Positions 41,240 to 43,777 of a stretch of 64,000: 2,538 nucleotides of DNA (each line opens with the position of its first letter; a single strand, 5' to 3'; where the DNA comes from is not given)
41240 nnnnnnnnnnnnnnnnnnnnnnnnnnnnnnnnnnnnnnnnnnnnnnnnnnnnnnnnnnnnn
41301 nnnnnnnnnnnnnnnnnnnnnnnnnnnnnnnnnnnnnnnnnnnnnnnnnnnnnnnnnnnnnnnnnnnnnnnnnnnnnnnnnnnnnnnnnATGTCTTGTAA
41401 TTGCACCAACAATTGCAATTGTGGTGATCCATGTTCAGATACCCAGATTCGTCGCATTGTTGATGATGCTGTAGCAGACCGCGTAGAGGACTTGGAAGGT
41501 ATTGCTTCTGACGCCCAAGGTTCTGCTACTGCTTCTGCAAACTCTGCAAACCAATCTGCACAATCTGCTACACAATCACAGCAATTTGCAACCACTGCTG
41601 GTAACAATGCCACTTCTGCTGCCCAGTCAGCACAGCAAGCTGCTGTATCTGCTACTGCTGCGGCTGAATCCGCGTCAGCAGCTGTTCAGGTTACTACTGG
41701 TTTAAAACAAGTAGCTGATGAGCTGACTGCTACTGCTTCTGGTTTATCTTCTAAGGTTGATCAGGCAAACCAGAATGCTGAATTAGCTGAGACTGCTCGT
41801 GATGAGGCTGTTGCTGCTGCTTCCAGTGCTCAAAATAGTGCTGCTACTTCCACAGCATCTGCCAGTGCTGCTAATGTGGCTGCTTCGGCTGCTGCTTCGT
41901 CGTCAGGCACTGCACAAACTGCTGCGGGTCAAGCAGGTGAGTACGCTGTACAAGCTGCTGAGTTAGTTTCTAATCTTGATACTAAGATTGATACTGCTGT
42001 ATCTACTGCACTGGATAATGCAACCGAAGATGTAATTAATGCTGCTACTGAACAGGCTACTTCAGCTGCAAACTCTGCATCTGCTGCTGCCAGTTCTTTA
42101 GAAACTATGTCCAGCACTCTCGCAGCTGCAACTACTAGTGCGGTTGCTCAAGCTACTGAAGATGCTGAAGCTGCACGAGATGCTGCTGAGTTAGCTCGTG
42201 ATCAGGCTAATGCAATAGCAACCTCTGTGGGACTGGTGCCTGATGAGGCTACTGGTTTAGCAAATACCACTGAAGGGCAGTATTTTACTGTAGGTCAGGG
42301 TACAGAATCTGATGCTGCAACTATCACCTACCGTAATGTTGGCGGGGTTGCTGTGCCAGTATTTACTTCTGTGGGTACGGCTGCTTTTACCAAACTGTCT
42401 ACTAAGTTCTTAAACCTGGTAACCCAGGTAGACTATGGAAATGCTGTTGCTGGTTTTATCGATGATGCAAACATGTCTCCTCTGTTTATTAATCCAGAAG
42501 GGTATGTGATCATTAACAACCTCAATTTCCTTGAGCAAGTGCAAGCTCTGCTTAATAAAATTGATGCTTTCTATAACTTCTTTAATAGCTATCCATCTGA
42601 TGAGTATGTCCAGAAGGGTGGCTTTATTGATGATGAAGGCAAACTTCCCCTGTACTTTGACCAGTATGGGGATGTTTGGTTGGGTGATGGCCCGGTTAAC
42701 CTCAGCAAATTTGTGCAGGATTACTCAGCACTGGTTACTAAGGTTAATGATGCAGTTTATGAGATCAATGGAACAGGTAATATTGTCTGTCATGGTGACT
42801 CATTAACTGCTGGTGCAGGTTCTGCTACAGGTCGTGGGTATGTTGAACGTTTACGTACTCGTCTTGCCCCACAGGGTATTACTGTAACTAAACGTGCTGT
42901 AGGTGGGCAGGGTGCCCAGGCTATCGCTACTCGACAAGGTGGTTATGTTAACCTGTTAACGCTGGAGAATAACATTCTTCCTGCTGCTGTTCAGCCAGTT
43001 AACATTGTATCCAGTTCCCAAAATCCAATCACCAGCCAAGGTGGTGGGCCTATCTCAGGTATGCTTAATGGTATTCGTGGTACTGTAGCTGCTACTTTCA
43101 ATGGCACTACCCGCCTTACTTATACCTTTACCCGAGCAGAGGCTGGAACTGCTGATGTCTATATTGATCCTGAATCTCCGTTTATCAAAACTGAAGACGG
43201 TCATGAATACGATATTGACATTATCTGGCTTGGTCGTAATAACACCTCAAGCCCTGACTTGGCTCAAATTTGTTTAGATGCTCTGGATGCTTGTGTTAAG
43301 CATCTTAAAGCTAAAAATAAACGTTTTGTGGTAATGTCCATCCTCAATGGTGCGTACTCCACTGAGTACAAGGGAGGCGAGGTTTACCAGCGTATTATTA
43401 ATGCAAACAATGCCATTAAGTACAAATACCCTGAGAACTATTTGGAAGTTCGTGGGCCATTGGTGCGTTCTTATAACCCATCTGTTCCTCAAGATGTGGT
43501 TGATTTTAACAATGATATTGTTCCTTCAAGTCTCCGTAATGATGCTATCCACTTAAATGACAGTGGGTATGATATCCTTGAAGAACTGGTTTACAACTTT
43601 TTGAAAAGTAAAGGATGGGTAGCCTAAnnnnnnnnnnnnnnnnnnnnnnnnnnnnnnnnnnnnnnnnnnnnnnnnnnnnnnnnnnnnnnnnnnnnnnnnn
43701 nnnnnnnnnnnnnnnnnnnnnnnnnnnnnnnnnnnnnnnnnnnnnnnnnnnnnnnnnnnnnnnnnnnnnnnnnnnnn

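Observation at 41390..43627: Tail fibre carrying a C-terminal SGNH/GDSL esterase domain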

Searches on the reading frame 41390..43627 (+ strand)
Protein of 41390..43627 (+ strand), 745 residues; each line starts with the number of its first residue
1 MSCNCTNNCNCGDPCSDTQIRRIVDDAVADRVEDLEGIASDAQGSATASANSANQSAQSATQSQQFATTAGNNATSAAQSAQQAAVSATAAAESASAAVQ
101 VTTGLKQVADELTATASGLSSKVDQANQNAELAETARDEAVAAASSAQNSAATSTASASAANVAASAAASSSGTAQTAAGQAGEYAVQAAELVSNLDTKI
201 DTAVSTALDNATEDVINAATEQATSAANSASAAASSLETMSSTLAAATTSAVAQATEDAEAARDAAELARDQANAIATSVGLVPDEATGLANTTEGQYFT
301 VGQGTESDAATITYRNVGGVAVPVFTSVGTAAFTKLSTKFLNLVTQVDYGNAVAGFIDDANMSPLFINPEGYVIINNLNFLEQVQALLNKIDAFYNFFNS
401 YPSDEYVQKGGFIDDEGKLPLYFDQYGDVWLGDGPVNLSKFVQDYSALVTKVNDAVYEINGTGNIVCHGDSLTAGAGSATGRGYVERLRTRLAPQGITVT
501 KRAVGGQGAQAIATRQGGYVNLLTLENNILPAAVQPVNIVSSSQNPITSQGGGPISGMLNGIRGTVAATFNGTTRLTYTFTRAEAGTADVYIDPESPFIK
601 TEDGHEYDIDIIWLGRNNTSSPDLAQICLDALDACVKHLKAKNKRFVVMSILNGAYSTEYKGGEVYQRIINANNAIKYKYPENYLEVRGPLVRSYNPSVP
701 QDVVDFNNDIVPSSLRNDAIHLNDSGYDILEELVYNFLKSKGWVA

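Call 3: search_protein_families(library=pfam, proteins=[window:41390-43627:+], max_evalue=0.1)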
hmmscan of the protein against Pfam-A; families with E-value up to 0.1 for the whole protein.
window:41390-43627:+ (745 aa): 2 families
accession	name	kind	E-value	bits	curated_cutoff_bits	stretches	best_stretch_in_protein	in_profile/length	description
PF13472.12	Lipase_GDSL_2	-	8.9e-08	33.3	32.9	2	467-515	1-54/178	GDSL-like Lipase/Acylhydrolase family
PF00657.28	Lipase_GDSL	-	0.074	13.6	23.6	1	465-730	1-204/208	GDSL-like Lipase/Acylhydrolase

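Call 4: search_protein_families(library=phrogs, proteins=[window:41390-43627:+], max_evalue=0.01)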
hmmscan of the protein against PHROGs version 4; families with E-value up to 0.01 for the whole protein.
window:41390-43627:+ (745 aa): 8 families
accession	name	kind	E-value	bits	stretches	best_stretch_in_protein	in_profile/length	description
phrog_19652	-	unknown function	2.6e-50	172.4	2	464-743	448-736/737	-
phrog_11419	-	tail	1.9e-42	146.1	1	96-744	144-729/1063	tail fiber protein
phrog_38670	-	tail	2.5e-08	32.9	1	211-344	132-271/1280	tail fiber protein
phrog_31000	-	unknown function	2.5e-06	28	1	218-344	39-164/306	-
phrog_2477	-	unknown function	0.0001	22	1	286-365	70-143/600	-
phrog_167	-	tail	0.00027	19.8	1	48-289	197-516/1555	tail length tape measure protein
phrog_8713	-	tail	0.00039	20.5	1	32-282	110-353/509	tail fiber protein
phrog_20001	-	tail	0.0013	18.3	1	27-125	39-136/614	tail fiber protein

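Call 5: search_solved_structures(query=window:41390-43627:+, max_evalue=1, show_alignments=3)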
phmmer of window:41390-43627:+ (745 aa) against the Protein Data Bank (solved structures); distinct sequences matched with E-value up to 1: 13.
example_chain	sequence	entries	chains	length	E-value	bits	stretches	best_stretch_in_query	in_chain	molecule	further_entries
9sij_A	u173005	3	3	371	9.7e-10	40.9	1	600-743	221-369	Tail spike protein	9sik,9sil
9sim_A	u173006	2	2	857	3.2e-09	39.2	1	600-743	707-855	Tail spike protein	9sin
8ik1_A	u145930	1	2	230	0.17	13.7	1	460-512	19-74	GDSL family lipase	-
7boz_a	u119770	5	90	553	0.21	13.4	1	61-126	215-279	N-teminal of mature bacteriophage T7 tail fiber protein gp17 | Tail fiber protein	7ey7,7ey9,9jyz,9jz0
8j43_A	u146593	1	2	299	0.26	13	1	148-242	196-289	Beta-hydroxyacid dehydrogenase, 3-hydroxyisobutyrate dehydrogenase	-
8ju8_A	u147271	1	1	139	0.28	12.9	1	182-301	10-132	de novo designed protein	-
4v49_BM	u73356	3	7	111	0.3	12.8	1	119-184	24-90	50S ribosomal protein L18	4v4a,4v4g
1nwx_M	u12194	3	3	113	0.38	12.5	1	119-184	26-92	ribosomal protein L18 | 50S ribosomal protein L18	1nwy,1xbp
1nkw_M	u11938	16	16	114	0.43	12.3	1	118-184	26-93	50S ribosomal protein L18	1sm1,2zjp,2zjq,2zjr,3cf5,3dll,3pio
7a0r_L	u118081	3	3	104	0.51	12.1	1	119-184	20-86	50S ribosomal protein L18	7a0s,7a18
5dm6_L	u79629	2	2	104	0.52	12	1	119-184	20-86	50S ribosomal protein L18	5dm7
7e16_A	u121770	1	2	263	0.57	11.9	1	460-512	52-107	GDSL-family esterase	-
6gap_A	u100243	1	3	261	0.83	11.4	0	108-248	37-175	Outer capsid protein sigma-1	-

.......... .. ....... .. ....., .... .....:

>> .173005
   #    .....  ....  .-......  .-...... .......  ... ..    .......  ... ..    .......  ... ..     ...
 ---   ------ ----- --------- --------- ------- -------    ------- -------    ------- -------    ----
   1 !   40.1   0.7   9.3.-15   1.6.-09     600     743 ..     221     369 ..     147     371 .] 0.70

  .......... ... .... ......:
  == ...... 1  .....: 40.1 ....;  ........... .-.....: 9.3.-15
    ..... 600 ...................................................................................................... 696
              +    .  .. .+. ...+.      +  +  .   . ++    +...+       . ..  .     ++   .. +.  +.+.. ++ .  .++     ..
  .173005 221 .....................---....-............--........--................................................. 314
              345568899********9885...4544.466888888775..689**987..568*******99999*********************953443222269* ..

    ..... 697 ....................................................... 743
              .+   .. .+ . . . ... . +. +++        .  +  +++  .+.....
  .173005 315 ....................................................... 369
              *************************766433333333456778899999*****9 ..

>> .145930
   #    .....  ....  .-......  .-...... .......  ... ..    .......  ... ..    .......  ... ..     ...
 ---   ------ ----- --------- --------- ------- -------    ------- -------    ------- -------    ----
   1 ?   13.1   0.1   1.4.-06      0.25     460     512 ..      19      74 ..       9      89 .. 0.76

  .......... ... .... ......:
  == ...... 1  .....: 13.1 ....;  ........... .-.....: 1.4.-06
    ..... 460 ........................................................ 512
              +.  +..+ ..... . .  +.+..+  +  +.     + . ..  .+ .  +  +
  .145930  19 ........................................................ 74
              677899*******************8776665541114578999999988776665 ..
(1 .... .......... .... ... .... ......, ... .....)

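Call 7: search_dna_similar(query=window:41390-43627:+, collection=phages, mode=protein, max_rows=40, rows=spread)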
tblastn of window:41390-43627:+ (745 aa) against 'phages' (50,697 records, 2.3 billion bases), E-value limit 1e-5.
Records with a match: 53; places in all: 54; records where one place covers at least 80% of the query: 0.
Best place of each record, by identity: 80-90% 1; <60% 52.
By first word of the organism name: Arthrobacter 21; Gordonia 10; Rhodococcus 4; Salmonella 4; Klebsiella 3; Clavibacter 3; Stenotrophomonas 2; Bacteriophage 2; Pectobacterium 2; Escherichia 1; and 1 more.
By host as written in the record: Arthrobacter sp. ATCC 21022 17; Gordonia terrae 3612 5; Gordonia rubripertincta NRRL B-16540 4; Rhodococcus equi 4; - 4; Stenotrophomonas maltophilia YCR3A-1 2; Arthrobacter sp. ATCC 20122 2; Clavibacter michiganensis CN18-4 2; and 12 more.
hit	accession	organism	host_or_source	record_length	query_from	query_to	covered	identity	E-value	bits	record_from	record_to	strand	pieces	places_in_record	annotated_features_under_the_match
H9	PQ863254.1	Escherichia phage Ptacy1537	Escherichia coli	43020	275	744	63%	49.4%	2e-150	491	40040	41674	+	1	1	tail fiber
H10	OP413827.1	Klebsiella phage pKP-BM327-1.2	Klebsiella pneumoniae BM327-1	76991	1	139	19%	80.6%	2e-20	103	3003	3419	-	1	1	none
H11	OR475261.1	Gordonia phage BirthdayBoy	Gordonia rubripertincta NRRL B-16540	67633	400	744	46%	27.7%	9e-20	100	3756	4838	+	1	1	4: hypothetical protein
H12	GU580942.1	Rhodococcus phage ReqiPoco6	Rhodococcus equi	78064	464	743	38%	31.5%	3e-25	119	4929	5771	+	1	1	tail fiber protein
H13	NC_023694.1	Rhodococcus phage ReqiPoco6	Rhodococcus equi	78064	464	743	38%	31.5%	3e-25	119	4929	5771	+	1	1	tail fiber protein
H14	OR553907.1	Gordonia phage NorManre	Gordonia rubripertincta NRRL B-16540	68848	465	745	38%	30.1%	3e-16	90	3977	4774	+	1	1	4: minor tail protein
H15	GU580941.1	Rhodococcus phage ReqiPepy6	Rhodococcus equi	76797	466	743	37%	30.4%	9e-22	107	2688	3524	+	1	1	tail fiber protein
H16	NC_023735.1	Rhodococcus phage ReqiPepy6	Rhodococcus equi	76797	466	743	37%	30.4%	9e-22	107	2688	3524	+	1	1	tail fiber protein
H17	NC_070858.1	Stenotrophomonas phage C121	Stenotrophomonas maltophilia YCR3A-1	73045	461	742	38%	28.6%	9e-18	95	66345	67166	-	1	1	tail fiber protein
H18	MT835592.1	Bacteriophage sp.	human fecal samples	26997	465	743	37%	28.5%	2e-8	64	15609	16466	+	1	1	record has no annotation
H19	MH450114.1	Arthrobacter phage Brad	Arthrobacter sp. ATCC 21022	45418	464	744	38%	28.1%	5e-12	76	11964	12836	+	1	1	16: minor tail protein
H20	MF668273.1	Arthrobacter phage GurgleFerb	Arthrobacter sp. ATCC 21022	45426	464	744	38%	28.1%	5e-12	76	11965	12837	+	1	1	minor tail protein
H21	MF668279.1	Arthrobacter phage Nellie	Arthrobacter sp. ATCC 21022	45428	464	744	38%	28.1%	5e-12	76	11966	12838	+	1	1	minor tail protein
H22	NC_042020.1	Arthrobacter phage Adat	Arthrobacter sp. ATCC 21022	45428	464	744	38%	28.1%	5e-12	76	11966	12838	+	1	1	tail fiber protein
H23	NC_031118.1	Gordonia phage CarolAnn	Gordonia terrae 3612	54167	432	744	42%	24.8%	8e-14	82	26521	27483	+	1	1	31: minor tail protein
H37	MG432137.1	Pectobacterium phage PEAT2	Solanum tuberosum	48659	484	744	35%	27.2%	6e-14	82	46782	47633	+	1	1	hypothetical protein (x2)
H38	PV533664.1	Klebsiella phage vB_KpiP_JZBo1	Klebsiella sp.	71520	509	744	32%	28.7%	3e-17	93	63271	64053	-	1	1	tail spike protein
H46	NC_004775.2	Salmonella phage epsilon15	Salmonella enterica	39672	558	743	25%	29.3%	3e-9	67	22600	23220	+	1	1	tail fiber protein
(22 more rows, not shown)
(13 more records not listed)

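Call 9: get_annotated_region(hit=H9, flank=5000)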
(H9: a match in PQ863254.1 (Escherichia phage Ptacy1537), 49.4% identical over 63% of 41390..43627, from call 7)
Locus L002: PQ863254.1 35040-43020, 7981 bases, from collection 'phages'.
description: Escherichia phage Ptacy1537, complete genome.
organism: Escherichia phage Ptacy1537 (NCBI taxid 3394248)
taxonomy: Viruses; Duplodnaviria; Heunggongvirae; Uroviricota; Caudoviricetes; Autographivirales; Autonotataviridae; Melnykvirinae; Ahphunavirus
host: Escherichia coli; source: -; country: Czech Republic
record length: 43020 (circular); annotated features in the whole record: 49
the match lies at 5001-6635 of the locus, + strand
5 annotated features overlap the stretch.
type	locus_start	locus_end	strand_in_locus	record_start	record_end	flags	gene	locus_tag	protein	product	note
CDS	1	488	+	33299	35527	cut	-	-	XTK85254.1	internal virion protein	-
CDS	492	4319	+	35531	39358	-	-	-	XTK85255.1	peptidoglycan transglycosylase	-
CDS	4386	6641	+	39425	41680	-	-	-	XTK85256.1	tail fiber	-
CDS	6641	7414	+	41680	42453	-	-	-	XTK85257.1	putative neuronal pentraxin-1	-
CDS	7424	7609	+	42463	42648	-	-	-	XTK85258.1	hypothetical protein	-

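Call 62: get_annotated_region(hit=H46, flank=3000)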
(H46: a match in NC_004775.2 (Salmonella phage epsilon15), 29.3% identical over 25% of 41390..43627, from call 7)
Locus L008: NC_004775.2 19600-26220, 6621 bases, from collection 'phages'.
description: Enterobacteria phage epsilon15, complete genome.
organism: Salmonella phage epsilon15 (NCBI taxid 215158)
taxonomy: Viruses; Duplodnaviria; Heunggongvirae; Uroviricota; Caudoviricetes; Uetakevirus; Uetakevirus epsilon15
host: Salmonella enterica; source: -; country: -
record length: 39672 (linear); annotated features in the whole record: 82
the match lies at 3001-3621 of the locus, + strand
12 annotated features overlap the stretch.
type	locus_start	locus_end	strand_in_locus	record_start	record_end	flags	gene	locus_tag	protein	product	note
CDS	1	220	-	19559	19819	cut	-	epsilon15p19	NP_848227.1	hypothetical protein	gp19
protein_bind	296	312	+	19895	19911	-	-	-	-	repressor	lysogeny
protein_bind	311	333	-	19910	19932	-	-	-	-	integration host factor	IHF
CDS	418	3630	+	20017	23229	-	-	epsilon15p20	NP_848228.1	tail fiber protein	HHpred: 3riq_A Tailspike protein; 1.50A {Siphovirus 9na}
stem_loop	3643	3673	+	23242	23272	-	-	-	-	-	rho-independent terminator; transcriptional termination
CDS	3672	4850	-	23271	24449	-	-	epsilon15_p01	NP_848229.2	O-antigen ligase family protein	ten transmembrane domains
CDS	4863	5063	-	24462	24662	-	-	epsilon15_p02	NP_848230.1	serotype conversion: alpha polymerase inhibitor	two transmembrane domains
protein_bind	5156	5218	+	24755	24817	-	-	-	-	RNaseIII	mRNA processing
CDS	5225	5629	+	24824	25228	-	-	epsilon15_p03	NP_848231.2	membrane protein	gp23; three transmembrane domains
CDS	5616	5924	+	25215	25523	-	-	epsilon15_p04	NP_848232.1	holin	similar to Ralsonia solanacearum phage related protein: NP_520053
CDS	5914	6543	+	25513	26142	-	-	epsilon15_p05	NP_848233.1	endolysin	HHpred: 4ok7_A Endolysin; 1.90A {Salmonella phage SPN1S}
CDS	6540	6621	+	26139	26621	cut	-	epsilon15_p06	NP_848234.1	Rz-like spanin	one transmembrane domain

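Call 68: get_annotated_region(hit=H17, flank=3500)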
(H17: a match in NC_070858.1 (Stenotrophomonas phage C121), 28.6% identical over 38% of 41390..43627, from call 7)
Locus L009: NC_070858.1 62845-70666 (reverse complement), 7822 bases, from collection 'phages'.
description: Stenotrophomonas phage C121, complete genome.
organism: Stenotrophomonas phage C121 (NCBI taxid 2914029)
taxonomy: Viruses; Duplodnaviria; Heunggongvirae; Uroviricota; Caudoviricetes; Schitoviridae; Cavevirus; Cavevirus C121
host: Stenotrophomonas maltophilia YCR3A-1; source: cave sediment; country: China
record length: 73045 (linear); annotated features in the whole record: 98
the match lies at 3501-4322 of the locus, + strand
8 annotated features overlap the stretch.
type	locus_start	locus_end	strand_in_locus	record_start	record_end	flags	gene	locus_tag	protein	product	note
CDS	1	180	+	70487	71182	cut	-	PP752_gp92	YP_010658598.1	terminase small subunit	-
CDS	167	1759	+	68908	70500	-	-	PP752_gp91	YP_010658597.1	terminase large subunit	-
CDS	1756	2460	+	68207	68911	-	-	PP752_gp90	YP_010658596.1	virion structural protein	hypothetical protein HYP64_gp04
CDS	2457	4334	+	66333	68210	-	-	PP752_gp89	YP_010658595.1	tail fiber protein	-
CDS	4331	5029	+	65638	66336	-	-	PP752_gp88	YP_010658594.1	hypothetical protein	-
CDS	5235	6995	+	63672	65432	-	-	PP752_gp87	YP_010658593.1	tail spike protein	-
CDS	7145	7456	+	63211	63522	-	-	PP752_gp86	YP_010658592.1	holin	-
CDS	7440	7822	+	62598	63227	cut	-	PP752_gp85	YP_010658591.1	SAR endolysin N-acetylmuramidase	-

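Call 69: get_annotated_region(hit=H38, flank=3500)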
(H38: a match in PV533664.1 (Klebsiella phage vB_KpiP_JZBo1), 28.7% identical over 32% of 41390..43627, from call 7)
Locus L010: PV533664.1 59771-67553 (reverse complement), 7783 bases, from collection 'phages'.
description: Klebsiella phage vB_KpiP_JZBo1, complete genome.
organism: Klebsiella phage vB_KpiP_JZBo1 (NCBI taxid 3416834)
taxonomy: Viruses
host: Klebsiella sp.; source: feces; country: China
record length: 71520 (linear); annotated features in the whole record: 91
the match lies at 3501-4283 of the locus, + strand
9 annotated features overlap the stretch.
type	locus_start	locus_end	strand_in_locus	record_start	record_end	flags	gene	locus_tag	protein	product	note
CDS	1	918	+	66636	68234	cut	-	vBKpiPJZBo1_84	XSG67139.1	terminase large subunit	-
CDS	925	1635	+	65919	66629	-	-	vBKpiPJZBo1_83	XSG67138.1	head to tail adaptor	-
CDS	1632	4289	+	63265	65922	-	-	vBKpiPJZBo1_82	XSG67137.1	tail spike protein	-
CDS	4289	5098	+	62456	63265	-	-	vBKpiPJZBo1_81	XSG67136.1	hypothetical protein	-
CDS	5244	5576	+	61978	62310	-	-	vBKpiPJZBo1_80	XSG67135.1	tail length tape-measure protein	-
CDS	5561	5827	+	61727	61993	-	-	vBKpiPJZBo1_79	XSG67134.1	holin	-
CDS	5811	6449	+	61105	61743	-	-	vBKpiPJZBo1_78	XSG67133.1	endolysin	-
CDS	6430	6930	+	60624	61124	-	-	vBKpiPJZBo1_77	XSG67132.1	Rz-like spanin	-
CDS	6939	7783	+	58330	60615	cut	-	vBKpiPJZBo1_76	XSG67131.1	portal protein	-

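Call 70: get_annotated_region(hit=H37, flank=3500)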
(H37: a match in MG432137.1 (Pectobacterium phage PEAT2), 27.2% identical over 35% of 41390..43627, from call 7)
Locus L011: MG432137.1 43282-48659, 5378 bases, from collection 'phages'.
description: Pectobacterium phage PEAT2, complete genome.
organism: Pectobacterium phage PEAT2 (NCBI taxid 2053078)
taxonomy: Viruses; Duplodnaviria; Heunggongvirae; Uroviricota; Caudoviricetes; Peatvirus; Peatvirus peat2
host: -; source: Solanum tuberosum; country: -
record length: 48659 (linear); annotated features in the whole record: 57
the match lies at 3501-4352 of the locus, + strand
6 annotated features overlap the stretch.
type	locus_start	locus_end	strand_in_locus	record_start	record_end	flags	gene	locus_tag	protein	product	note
CDS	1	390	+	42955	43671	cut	-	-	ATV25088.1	hypothetical protein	-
CDS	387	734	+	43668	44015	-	-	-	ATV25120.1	phospholipase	-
CDS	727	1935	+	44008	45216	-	-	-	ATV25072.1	hypothetical protein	-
CDS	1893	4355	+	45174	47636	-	-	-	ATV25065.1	hypothetical protein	-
CDS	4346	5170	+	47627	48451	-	-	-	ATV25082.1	hypothetical protein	-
repeat_region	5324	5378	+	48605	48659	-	-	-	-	-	-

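Call 71: get_annotated_region(hit=H12, flank=3500)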
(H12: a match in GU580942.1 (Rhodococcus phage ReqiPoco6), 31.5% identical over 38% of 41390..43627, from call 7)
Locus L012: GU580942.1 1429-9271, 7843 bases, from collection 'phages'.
description: Rhodococcus phage ReqiPoco6, complete genome.
organism: Rhodococcus phage ReqiPoco6 (NCBI taxid 691964)
taxonomy: Viruses; Duplodnaviria; Heunggongvirae; Uroviricota; Caudoviricetes; Pepyhexavirus; Pepyhexavirus poco6
host: Rhodococcus equi; source: -; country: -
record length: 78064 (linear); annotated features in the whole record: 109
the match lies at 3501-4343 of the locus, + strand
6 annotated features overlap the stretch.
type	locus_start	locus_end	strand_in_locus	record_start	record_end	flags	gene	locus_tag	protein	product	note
CDS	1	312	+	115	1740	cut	-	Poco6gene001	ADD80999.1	tail fiber protein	pectin lyase fold, N-terminal domain similar to P-SSM4 tail fiber N-terminus and ReqiPepy6gp001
CDS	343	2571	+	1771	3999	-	-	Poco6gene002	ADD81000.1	tail fiber protein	N-terminal domain similar to P-SSM4 tail fiber N-terminus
CDS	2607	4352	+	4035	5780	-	-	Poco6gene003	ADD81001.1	tail fiber protein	similar to epsilon15 tail fiber Esterase, SGNH hydrolase domain, N-terminal domain similar to P-SSM4 tail fiber ...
CDS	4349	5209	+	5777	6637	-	-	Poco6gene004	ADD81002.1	gp004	similar to ReqiPepy6gp003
CDS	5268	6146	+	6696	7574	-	-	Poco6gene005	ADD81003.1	tail fiber protein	N-terminal domain similar to P-SSM4 tail fiber N-terminus and ReqiPepy6gp004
CDS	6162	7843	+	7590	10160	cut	-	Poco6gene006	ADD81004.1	tail fiber protein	similar to Frankia alni SGNH hydrolase domain containing protein, N-terminal domain similar to P-SSM4 tail fiber ...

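Call 93: search_protein_families(library=pfam, proteins=[L009:4331-5026:+, L012:4349-5206:+, L010:4289-5095:+, L011:4355-5167:+], max_evalue=1)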
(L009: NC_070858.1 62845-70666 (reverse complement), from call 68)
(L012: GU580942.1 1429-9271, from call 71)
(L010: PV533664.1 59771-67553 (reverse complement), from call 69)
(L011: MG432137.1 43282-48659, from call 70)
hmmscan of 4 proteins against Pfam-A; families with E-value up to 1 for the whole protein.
L009:4331-5026:+ (232 aa): 1 family
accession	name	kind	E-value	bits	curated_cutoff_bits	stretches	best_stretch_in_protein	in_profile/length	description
PF13385.13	Laminin_G_3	-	0.00056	20.5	27.6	1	145-221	70-151/151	Concanavalin A-like lectin/glucanases superfamily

L012:4349-5206:+ (286 aa): 0 families

L010:4289-5095:+ (269 aa): 1 family
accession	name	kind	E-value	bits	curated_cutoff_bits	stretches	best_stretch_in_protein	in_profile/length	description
PF13385.13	Laminin_G_3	-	0.00099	19.7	27.6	1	106-243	23-140/151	Concanavalin A-like lectin/glucanases superfamily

L011:4355-5167:+ (271 aa): 0 families

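Call 94: search_protein_families(library=phrogs, proteins=[L009:4331-5026:+, L012:4349-5206:+, L010:4289-5095:+, L011:4355-5167:+], max_evalue=0.001)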
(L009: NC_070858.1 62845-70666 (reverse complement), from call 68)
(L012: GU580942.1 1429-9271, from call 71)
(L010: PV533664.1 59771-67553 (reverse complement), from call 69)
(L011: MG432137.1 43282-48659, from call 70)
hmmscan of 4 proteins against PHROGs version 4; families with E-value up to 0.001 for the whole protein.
L009:4331-5026:+ (232 aa): 0 families

L012:4349-5206:+ (286 aa): 2 families
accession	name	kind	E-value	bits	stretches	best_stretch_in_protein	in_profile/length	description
phrog_18370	-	unknown function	4e-146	487.1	1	1-286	1-298/298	-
phrog_36751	-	tail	1.3e-26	94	1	16-286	785-1057/1057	minor tail protein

L010:4289-5095:+ (269 aa): 1 family
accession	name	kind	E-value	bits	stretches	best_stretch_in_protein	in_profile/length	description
phrog_19357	-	unknown function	3e-51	175.5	1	1-269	2-266/266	-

L011:4355-5167:+ (271 aa): 1 family
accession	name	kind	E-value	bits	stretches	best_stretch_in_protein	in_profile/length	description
phrog_19357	-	unknown function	3.6e-114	381.8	1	1-271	2-266/266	-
